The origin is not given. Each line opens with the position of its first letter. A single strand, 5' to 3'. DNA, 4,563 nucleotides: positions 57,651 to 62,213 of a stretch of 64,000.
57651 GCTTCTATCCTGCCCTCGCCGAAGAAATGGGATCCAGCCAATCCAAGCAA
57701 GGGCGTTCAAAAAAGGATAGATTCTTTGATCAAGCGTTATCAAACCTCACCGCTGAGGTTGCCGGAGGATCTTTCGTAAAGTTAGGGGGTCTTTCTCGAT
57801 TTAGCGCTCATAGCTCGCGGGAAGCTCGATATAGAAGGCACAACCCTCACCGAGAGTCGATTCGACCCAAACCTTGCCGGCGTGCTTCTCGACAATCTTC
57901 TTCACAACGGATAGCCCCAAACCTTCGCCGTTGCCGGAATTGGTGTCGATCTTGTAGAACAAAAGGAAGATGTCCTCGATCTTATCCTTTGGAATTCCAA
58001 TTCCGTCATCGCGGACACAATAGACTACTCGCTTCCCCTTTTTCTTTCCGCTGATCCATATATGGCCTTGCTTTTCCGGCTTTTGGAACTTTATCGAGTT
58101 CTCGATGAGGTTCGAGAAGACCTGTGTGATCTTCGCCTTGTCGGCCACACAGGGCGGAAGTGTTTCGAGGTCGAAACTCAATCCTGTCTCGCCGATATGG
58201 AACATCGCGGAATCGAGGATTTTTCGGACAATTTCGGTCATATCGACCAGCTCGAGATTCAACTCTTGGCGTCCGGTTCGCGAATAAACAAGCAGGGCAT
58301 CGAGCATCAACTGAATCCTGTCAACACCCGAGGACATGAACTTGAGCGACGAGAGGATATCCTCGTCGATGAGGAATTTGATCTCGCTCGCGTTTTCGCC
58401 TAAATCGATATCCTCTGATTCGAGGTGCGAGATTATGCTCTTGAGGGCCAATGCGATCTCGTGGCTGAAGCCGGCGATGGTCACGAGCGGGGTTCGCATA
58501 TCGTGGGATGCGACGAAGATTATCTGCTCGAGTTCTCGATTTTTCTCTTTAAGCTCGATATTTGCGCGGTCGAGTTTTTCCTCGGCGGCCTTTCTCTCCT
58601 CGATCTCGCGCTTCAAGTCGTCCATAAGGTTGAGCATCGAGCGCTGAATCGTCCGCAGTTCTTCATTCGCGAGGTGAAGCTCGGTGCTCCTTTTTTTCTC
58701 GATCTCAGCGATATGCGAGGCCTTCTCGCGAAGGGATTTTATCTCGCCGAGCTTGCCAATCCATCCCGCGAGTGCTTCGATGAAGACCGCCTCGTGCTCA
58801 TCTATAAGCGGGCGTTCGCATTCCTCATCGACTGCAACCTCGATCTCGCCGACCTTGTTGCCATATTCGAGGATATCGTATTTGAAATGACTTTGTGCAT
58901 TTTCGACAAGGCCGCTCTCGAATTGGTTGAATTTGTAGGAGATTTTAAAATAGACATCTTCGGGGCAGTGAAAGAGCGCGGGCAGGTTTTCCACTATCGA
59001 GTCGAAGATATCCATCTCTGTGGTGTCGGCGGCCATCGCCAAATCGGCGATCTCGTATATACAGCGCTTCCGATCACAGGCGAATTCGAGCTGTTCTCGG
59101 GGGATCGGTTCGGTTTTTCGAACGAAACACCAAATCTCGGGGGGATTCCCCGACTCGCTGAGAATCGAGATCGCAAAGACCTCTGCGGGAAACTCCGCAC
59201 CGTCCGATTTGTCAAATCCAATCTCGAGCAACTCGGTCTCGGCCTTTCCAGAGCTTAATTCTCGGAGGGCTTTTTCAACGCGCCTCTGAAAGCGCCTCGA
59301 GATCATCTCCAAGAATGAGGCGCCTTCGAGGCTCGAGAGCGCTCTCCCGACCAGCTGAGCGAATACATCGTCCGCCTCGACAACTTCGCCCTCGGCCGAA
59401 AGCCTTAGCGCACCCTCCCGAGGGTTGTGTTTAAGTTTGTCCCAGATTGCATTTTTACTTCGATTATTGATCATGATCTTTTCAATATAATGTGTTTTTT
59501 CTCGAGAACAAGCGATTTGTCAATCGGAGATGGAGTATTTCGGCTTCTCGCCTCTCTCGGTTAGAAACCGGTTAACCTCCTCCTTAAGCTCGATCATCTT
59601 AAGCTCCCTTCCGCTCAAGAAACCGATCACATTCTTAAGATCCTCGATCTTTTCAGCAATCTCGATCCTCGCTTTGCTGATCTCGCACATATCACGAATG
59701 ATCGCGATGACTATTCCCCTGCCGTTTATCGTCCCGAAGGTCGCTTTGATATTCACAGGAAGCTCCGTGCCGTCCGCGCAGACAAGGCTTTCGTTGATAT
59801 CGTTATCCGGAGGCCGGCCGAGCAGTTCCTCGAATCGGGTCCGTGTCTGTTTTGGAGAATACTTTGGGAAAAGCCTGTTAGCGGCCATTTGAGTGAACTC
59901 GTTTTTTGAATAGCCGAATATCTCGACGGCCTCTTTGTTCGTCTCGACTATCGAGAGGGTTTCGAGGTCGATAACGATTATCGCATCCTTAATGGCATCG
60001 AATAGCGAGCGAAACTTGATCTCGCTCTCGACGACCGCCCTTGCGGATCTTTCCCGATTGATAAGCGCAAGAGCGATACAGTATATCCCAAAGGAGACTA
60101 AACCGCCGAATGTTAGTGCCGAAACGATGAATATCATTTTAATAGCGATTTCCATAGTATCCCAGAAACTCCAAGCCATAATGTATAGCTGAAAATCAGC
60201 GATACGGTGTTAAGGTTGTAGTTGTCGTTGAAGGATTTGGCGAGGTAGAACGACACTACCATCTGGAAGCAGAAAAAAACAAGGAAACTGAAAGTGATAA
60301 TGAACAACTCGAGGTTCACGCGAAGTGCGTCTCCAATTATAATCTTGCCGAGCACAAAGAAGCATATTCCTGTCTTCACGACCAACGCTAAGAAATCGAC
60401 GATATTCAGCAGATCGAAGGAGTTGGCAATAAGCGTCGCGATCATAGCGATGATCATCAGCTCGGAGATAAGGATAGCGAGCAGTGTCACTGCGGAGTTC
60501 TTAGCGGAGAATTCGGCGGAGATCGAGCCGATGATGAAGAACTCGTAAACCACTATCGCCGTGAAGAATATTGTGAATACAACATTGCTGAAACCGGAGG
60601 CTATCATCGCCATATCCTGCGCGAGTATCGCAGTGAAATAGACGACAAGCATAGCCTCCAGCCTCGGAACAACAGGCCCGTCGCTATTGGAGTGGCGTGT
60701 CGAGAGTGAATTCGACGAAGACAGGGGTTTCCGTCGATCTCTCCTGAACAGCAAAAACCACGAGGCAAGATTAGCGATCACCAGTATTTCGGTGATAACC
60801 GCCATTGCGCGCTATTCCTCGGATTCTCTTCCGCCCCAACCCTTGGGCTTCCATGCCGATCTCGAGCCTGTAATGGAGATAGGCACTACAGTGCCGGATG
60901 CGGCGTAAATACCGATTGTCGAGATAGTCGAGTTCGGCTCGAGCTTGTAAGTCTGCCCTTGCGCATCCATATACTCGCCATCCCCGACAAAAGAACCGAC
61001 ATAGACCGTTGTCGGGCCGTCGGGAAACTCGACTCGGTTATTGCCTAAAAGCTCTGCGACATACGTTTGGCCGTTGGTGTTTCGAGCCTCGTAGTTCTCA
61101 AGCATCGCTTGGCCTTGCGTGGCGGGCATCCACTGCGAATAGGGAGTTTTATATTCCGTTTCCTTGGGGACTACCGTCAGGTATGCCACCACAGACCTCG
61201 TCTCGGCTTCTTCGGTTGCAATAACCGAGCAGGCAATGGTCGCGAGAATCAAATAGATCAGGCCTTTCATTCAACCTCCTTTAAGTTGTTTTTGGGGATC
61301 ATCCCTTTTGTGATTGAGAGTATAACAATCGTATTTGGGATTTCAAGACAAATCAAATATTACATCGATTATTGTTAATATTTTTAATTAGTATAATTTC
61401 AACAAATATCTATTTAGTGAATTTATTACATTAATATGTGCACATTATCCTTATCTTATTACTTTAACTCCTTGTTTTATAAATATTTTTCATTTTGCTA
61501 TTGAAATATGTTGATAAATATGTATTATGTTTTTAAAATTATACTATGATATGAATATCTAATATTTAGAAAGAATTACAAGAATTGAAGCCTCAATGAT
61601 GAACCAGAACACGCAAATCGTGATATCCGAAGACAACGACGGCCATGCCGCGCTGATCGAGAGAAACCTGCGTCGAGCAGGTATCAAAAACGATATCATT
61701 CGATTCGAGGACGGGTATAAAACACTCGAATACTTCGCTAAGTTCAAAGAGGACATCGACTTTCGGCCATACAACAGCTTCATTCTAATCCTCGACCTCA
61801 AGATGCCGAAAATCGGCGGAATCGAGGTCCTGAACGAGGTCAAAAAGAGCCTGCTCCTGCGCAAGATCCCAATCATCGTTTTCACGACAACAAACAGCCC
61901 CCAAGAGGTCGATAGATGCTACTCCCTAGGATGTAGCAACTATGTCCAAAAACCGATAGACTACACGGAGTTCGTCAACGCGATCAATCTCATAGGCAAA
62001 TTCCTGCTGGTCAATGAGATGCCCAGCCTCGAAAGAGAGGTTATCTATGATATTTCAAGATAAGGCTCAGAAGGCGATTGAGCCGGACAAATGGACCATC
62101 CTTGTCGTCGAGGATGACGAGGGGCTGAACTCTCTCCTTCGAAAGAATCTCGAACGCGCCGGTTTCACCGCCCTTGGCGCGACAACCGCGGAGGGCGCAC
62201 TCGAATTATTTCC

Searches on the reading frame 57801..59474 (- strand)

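Call 74: search_protein_families(library=pfam, proteins=[window:57801-59474:-])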
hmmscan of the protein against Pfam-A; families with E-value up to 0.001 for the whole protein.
window:57801-59474:- (557 aa): 3 families
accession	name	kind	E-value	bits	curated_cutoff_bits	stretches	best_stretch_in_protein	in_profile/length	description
PF02518.31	HATPase_c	-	1.4e-27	96.8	26.4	1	445-553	2-109/111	Histidine kinase-, DNA gyrase B-, and HSP90-like ATPase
PF00989.32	PAS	-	1.4e-05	25.5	22.6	1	23-119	15-111/113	PAS fold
PF08448.16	PAS_4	-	6.8e-05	23.5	23.1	1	23-119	9-103/110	PAS fold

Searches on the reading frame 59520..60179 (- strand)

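Call 74: search_protein_families(library=pfam, proteins=[window:59520-60179:-])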
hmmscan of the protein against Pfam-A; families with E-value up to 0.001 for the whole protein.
window:59520-60179:- (219 aa): 3 families
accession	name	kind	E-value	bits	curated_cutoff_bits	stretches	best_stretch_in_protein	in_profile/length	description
PF13188.13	PAS_8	-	8.2e-08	32.3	21.8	1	55-108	2-51/65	PAS domain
PF13426.13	PAS_9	-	1.3e-07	32.2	27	1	65-164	2-101/103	PAS domain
PF00989.32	PAS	-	7.5e-07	29.6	22.6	1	56-146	3-93/113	PAS fold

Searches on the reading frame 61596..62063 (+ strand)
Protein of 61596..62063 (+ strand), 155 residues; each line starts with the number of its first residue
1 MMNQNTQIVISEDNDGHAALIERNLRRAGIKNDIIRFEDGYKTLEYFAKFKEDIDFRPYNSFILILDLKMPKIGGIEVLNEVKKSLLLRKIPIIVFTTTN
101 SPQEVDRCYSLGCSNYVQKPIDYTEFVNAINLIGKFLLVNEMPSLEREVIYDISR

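Call 74: search_protein_families(library=pfam, proteins=[window:61596-62063:+])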
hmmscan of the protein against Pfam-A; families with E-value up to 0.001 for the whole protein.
window:61596-62063:+ (155 aa): 1 family
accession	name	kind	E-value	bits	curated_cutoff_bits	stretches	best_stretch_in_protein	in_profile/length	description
PF00072.30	Response_reg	-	6.4e-15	55.7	30.2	1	8-131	1-111/111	Response regulator receiver domain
